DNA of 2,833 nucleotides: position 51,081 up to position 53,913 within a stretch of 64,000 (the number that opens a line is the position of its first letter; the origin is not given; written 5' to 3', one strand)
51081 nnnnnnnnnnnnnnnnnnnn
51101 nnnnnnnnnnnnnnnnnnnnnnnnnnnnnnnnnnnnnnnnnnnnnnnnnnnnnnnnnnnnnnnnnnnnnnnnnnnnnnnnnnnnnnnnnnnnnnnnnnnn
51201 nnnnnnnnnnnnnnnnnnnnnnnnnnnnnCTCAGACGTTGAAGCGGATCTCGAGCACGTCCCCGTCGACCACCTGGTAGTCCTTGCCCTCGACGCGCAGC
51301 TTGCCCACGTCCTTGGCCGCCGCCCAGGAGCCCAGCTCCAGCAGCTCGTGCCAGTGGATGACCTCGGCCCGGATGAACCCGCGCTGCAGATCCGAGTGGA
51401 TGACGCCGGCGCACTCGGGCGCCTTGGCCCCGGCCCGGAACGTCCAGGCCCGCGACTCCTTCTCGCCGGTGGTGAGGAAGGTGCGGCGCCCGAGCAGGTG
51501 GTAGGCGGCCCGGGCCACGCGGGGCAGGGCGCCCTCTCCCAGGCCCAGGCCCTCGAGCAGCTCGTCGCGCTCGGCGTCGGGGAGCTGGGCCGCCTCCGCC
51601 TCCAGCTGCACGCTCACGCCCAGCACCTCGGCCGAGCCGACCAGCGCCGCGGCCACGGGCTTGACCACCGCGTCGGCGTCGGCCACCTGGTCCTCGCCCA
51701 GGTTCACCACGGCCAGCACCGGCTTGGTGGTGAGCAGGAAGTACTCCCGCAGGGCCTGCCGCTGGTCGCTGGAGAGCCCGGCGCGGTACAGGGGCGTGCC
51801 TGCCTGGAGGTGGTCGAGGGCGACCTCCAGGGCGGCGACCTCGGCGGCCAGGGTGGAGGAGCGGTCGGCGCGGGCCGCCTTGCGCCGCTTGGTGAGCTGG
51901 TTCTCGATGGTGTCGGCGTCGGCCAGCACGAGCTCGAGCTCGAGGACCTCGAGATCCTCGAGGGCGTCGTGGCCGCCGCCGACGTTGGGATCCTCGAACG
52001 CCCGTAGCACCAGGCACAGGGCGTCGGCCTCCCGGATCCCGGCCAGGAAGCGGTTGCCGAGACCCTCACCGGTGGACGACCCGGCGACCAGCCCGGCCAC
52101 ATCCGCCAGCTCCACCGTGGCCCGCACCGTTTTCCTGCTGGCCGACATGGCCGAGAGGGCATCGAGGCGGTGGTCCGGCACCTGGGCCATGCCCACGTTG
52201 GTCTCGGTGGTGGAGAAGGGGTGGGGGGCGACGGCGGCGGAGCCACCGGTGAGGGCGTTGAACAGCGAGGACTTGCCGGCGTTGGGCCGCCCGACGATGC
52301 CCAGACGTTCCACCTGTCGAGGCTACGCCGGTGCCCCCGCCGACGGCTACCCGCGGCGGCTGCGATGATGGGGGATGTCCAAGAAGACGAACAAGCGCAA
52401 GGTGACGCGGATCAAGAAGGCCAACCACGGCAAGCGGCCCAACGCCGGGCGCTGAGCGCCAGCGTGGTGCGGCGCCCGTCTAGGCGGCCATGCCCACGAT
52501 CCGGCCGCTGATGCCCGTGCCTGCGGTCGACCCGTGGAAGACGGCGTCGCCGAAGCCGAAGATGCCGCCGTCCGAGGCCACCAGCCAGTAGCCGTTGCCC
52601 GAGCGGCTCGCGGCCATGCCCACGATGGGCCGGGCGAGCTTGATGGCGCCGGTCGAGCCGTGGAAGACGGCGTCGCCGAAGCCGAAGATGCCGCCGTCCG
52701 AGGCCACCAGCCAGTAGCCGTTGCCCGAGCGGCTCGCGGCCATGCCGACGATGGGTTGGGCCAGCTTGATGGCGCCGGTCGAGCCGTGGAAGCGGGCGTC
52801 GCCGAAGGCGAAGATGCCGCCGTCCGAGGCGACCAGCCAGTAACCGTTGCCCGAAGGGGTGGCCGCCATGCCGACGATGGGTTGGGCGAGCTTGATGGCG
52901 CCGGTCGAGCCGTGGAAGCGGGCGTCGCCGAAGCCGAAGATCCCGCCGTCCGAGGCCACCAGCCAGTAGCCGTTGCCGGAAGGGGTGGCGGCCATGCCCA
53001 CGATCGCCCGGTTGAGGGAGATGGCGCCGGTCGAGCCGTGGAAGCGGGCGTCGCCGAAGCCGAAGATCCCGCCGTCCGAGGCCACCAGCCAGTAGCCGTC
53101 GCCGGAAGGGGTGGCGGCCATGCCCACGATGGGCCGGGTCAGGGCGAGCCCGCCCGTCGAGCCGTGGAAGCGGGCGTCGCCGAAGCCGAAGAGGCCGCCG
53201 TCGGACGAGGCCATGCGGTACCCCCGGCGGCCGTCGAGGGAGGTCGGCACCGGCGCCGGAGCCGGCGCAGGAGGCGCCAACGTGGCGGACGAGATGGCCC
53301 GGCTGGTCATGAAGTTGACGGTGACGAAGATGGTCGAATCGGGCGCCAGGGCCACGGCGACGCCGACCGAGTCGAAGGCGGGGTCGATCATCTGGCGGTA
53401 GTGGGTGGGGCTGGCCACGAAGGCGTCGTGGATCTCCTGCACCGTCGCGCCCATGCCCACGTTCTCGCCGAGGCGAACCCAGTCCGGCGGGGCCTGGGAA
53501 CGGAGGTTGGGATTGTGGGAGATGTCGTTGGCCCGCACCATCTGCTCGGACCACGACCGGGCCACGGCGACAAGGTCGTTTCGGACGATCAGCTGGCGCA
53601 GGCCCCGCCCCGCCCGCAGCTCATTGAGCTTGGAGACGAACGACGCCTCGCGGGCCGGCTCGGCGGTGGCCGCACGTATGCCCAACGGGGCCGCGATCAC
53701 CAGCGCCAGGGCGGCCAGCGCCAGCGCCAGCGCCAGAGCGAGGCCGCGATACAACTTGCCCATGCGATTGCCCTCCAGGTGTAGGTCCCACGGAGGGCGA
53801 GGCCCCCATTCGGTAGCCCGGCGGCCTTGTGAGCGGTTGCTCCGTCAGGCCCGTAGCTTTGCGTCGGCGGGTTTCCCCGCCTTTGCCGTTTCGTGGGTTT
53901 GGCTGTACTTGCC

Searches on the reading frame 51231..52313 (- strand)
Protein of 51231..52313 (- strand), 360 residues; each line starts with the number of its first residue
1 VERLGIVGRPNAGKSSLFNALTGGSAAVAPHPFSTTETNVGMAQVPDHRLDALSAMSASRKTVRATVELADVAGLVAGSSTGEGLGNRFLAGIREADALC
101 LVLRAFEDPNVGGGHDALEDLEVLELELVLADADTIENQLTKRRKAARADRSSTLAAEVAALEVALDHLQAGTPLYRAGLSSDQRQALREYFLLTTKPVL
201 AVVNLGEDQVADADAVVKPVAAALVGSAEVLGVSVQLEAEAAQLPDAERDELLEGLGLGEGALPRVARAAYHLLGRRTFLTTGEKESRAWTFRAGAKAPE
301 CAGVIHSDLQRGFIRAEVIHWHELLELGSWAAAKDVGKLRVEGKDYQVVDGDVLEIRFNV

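Call 66: search_protein_families(library=pfam, proteins=[window:51231-52313:-], max_evalue=0.00001)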
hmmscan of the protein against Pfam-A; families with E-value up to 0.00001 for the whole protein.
window:51231-52313:- (360 aa): 3 families
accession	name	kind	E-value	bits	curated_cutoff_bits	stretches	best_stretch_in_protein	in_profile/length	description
PF06071.19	YchF-GTPase_C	-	1.2e-33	115.5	27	1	278-359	3-84/84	Protein of unknown function (DUF933)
PF01926.29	MMR_HSR1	-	4.2e-19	69.2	21.9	1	4-106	2-85/113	50S ribosome-binding GTPase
PF02421.24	FeoB_N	-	3.9e-07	30.2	27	1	5-48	4-47/156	Ferrous iron transport protein B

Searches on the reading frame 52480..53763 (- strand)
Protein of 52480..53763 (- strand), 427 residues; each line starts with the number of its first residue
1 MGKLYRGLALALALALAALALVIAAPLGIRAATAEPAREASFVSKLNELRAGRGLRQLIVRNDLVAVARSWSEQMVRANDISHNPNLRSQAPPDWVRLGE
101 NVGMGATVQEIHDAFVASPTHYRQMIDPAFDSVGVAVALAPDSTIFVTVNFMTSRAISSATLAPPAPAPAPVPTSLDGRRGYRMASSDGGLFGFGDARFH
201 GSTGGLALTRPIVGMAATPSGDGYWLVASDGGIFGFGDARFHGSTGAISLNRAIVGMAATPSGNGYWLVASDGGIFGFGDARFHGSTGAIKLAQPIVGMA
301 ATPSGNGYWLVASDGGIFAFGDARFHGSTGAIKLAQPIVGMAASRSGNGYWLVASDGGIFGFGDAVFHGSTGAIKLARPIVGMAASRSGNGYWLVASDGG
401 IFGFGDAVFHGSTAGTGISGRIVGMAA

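Call 49: search_protein_families(library=pfam, proteins=[window:52480-53763:-], max_evalue=0.001)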
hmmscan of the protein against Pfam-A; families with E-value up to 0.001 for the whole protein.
window:52480-53763:- (427 aa): 1 family
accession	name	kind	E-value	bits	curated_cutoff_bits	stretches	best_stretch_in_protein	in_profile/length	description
PF00188.32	CAP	-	2.1e-15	58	21.1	1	44-151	2-117/117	Cysteine-rich secretory protein family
